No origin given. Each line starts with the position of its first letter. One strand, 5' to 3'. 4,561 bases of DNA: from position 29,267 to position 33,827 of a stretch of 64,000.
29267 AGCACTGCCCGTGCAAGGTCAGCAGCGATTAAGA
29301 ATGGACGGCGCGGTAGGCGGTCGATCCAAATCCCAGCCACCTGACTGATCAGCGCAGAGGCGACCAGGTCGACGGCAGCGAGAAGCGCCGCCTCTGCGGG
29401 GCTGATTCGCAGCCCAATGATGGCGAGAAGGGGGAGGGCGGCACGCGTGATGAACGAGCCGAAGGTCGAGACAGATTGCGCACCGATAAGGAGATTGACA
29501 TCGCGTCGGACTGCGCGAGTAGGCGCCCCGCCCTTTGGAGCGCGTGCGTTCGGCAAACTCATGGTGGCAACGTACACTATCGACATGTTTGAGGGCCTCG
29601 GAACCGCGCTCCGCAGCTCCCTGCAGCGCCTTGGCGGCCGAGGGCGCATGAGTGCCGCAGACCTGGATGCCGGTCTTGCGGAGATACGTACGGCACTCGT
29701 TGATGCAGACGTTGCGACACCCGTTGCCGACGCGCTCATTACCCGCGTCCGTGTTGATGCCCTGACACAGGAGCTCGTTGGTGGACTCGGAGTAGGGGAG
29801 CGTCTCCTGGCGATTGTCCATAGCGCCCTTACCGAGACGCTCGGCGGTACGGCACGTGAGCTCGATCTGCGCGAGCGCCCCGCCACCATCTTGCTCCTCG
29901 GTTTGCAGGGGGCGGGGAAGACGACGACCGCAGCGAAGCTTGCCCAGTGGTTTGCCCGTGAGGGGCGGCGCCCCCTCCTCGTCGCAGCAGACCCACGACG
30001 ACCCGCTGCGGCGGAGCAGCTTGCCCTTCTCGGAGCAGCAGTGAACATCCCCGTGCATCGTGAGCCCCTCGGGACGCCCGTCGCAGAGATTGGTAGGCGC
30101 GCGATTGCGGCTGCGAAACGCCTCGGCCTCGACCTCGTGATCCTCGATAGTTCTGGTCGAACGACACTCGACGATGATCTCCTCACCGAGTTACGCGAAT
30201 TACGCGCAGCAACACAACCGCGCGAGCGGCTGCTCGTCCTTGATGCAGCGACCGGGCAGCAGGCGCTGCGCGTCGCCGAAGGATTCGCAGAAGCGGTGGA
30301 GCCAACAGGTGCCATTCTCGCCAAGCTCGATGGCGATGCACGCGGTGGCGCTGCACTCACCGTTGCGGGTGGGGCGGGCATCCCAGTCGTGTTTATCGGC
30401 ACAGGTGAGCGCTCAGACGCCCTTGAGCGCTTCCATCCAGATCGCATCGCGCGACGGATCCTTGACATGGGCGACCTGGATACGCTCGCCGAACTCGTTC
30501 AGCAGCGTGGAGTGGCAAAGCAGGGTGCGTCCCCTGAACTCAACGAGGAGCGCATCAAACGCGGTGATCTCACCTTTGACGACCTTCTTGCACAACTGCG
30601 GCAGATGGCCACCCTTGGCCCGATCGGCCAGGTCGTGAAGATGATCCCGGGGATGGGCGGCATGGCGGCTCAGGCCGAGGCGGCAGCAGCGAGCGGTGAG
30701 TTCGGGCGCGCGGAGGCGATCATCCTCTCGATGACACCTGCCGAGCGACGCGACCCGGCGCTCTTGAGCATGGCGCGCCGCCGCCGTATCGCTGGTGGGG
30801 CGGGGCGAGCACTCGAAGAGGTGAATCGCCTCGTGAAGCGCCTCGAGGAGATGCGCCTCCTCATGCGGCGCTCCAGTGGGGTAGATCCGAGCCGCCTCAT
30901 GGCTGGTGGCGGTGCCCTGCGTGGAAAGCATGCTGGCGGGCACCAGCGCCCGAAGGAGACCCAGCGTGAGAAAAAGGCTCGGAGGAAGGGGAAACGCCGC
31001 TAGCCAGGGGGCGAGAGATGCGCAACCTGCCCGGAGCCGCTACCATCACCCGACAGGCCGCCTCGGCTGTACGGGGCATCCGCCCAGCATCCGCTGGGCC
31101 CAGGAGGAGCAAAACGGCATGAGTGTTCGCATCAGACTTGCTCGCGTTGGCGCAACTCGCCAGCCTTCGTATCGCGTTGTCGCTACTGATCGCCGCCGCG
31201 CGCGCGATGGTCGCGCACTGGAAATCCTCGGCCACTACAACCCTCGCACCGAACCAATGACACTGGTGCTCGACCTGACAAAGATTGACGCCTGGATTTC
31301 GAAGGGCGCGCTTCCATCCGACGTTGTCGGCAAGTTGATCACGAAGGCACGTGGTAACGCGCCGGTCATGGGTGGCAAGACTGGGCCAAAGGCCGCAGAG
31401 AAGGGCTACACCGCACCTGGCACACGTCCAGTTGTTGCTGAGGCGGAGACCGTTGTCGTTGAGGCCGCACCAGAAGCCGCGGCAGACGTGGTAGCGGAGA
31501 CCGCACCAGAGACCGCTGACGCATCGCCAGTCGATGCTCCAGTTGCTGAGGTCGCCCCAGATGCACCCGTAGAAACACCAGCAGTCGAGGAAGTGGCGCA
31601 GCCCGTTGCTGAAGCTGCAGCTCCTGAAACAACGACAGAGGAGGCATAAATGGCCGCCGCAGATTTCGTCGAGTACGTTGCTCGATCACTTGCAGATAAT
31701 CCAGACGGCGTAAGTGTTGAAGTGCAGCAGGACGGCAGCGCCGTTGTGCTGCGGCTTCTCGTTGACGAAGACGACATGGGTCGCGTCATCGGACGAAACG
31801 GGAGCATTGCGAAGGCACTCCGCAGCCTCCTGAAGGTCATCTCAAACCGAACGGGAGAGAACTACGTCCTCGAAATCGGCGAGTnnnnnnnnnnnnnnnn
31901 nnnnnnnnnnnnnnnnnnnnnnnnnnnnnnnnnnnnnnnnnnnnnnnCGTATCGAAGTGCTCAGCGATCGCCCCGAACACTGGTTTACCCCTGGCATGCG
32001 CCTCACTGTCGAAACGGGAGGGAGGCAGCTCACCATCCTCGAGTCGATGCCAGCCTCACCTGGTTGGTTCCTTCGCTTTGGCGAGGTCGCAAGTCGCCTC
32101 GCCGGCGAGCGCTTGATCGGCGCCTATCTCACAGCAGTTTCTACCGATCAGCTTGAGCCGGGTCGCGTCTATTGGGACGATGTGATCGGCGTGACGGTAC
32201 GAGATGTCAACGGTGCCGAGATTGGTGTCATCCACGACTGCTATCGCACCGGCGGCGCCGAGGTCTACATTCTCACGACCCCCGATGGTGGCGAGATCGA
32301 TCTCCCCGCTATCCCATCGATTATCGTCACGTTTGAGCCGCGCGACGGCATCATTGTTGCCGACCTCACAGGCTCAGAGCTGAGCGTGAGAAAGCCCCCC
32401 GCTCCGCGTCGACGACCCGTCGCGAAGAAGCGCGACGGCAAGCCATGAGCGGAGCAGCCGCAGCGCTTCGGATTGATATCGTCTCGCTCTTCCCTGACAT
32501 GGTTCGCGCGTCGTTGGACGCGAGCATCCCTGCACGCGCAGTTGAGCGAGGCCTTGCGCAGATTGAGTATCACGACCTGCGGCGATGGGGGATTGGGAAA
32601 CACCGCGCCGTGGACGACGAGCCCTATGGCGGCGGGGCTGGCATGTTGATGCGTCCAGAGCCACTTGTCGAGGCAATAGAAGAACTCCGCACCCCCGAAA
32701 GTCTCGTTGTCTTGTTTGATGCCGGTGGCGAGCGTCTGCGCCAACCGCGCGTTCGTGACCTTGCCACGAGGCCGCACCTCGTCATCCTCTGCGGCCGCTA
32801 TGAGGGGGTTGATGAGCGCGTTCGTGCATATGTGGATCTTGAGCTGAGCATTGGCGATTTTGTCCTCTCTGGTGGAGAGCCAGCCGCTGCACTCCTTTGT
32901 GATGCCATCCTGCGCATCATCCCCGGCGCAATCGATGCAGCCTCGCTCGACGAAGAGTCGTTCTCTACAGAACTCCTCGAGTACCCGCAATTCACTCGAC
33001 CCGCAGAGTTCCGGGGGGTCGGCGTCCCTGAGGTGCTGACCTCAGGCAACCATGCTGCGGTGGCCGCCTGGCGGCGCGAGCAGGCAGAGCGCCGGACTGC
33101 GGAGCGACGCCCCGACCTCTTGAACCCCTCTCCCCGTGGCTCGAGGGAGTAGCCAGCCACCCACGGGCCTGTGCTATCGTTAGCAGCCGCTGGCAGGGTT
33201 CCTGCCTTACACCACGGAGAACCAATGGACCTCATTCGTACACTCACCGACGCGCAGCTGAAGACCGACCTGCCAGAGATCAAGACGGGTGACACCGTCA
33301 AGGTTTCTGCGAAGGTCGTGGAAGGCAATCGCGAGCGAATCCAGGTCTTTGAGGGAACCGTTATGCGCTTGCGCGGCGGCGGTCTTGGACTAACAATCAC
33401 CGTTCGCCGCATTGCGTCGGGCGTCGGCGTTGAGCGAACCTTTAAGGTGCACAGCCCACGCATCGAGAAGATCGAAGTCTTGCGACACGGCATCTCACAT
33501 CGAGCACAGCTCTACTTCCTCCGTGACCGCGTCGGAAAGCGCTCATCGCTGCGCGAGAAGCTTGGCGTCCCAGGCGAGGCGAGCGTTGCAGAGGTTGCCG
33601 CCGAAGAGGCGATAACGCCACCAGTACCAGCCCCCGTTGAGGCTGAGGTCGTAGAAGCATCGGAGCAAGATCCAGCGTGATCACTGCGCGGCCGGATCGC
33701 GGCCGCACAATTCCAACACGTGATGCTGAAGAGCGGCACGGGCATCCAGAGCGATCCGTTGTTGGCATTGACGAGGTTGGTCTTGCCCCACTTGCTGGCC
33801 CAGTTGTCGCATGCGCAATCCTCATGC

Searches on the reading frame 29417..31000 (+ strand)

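Call 57: search_protein_families(library=pfam, proteins=[window:29417-31000:+], max_evalue=0.00001)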
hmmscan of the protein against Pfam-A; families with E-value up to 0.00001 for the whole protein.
window:29417-31000:+ (528 aa): 4 families
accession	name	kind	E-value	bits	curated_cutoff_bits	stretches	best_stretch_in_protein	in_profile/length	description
PF00448.28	SRP54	-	3.4e-60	203.5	22.7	1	156-349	2-195/196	SRP54-type protein, GTPase domain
PF02978.25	SRP_SPB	-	3.8e-26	91.7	27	1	385-483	2-91/91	Signal peptide binding domain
PF02881.24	SRP54_N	-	1.9e-11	44.5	22.4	1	61-138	1-75/75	SRP54-type protein, helical bundle domain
PF01656.29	CbiA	-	1.2e-07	32.1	25.4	1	165-308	9-87/125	CobQ/CobB/MinD/ParA nucleotide binding domain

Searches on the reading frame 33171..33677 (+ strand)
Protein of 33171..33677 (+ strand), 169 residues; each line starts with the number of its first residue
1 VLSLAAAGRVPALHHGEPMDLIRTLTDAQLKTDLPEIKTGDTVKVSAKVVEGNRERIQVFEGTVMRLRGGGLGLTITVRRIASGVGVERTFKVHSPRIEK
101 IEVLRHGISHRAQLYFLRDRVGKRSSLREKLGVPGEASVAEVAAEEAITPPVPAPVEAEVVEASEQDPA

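Call 58: search_protein_families(library=pfam, proteins=[window:33171-33677:+], max_evalue=0.00001)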
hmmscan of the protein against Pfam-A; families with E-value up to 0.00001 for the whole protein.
window:33171-33677:+ (169 aa): 1 family
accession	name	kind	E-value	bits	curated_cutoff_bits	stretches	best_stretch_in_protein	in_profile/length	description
PF01245.26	Ribosomal_L19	-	8e-42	142.1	22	1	21-130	2-111/111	Ribosomal protein L19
